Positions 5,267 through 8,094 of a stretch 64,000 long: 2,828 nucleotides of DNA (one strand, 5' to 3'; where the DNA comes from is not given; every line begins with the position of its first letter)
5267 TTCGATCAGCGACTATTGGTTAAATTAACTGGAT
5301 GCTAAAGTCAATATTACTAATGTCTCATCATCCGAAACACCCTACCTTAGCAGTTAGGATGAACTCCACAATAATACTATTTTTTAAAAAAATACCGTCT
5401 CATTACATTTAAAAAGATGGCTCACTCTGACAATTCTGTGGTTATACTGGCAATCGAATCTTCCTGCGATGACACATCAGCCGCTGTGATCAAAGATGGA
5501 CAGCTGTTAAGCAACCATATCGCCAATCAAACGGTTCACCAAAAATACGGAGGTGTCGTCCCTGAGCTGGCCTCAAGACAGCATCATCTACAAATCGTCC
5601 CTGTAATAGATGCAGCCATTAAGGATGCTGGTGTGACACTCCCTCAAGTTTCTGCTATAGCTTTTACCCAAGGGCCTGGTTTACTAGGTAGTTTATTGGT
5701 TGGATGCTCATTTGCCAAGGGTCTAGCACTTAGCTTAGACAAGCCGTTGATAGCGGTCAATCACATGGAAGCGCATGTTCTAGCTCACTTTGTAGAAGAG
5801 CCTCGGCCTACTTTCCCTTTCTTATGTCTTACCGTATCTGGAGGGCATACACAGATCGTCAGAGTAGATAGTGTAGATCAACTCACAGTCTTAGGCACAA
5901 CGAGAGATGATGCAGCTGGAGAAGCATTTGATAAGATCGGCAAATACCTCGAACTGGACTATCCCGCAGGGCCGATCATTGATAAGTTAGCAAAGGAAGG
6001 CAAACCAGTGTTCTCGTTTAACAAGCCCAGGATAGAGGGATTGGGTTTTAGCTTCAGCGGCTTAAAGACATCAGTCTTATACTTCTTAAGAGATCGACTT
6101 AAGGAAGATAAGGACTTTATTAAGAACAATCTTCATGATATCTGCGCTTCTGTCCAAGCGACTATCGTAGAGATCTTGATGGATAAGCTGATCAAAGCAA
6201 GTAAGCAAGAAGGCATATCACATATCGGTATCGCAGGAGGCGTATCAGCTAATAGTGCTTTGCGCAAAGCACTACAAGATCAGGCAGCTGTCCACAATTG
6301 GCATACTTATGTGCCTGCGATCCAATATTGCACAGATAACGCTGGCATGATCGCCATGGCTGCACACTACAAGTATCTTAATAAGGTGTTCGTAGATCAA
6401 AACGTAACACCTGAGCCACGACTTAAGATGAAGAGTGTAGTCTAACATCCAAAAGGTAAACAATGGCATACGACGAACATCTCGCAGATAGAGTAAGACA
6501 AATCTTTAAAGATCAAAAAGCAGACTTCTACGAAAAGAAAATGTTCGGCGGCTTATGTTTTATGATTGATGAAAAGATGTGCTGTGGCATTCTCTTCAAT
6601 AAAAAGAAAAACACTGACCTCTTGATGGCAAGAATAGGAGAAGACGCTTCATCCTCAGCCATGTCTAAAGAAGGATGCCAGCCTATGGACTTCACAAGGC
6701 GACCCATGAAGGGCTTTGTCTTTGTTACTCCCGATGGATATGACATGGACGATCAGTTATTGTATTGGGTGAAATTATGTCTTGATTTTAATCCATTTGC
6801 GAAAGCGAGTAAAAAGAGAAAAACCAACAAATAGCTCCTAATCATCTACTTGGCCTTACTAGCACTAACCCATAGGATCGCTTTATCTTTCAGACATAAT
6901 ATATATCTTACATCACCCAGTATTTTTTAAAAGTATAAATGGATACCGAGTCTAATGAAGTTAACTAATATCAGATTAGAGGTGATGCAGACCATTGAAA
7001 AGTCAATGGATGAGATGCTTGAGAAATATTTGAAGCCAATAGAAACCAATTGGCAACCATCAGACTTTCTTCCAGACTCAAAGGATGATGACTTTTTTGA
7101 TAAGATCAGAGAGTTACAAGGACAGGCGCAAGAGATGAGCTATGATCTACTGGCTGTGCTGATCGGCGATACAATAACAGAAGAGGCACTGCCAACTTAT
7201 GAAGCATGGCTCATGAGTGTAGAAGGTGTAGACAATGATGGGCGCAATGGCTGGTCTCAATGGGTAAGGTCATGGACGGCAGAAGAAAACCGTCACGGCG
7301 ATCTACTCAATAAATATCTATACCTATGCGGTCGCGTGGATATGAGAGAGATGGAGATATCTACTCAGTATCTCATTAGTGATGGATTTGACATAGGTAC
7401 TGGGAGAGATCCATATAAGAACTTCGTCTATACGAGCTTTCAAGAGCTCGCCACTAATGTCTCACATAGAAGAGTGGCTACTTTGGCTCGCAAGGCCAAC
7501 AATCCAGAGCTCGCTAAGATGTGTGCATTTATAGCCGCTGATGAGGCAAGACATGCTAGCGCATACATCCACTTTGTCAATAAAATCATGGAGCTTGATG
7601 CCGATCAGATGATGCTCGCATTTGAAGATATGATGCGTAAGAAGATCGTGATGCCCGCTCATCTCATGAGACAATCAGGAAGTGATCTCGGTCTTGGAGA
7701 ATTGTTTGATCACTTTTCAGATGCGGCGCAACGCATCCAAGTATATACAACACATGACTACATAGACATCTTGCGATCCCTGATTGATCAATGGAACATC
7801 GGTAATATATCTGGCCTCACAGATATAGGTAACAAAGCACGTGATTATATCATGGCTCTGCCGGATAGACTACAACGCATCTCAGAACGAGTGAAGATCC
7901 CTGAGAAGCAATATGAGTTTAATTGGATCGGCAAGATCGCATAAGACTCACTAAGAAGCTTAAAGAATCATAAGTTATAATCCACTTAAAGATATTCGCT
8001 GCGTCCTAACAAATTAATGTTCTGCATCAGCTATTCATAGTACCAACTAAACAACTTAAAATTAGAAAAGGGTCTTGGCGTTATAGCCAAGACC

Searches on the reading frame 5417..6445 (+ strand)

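Call 47: search_protein_families(library=pfam, proteins=[window:5417-6445:+], max_evalue=0.00001)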
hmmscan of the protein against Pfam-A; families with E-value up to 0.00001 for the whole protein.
window:5417-6445:+ (342 aa): 2 families
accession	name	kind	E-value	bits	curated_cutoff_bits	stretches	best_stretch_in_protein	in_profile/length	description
PF00814.31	TsaD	-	9.8e-95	317.7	24.8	1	29-313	1-263/264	tRNA N6-adenosine threonylcarbamoyltransferase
PF22521.2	HypF_C_2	-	1.7e-06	28.4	27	1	237-308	164-234/241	Carbamoyltransferase, Kae1-like Domain, second subdomain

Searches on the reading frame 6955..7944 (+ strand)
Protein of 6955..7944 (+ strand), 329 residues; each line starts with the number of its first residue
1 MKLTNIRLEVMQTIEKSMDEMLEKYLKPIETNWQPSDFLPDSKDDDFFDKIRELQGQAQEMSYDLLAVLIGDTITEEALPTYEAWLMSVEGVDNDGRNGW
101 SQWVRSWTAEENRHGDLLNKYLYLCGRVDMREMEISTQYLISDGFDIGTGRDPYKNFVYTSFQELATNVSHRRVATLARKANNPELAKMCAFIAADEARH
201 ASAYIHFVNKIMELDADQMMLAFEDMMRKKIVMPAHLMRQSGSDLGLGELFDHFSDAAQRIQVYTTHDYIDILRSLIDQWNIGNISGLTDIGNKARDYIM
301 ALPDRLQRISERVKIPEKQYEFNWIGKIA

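Call 47: search_protein_families(library=pfam, proteins=[window:6955-7944:+], max_evalue=0.00001)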
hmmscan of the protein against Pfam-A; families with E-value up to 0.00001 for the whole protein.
window:6955-7944:+ (329 aa): 1 family
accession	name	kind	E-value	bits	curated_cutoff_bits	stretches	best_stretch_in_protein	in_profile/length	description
PF03405.20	FA_desaturase_2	-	3.6e-138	460.3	22.7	1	7-325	2-324/325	Fatty acid desaturase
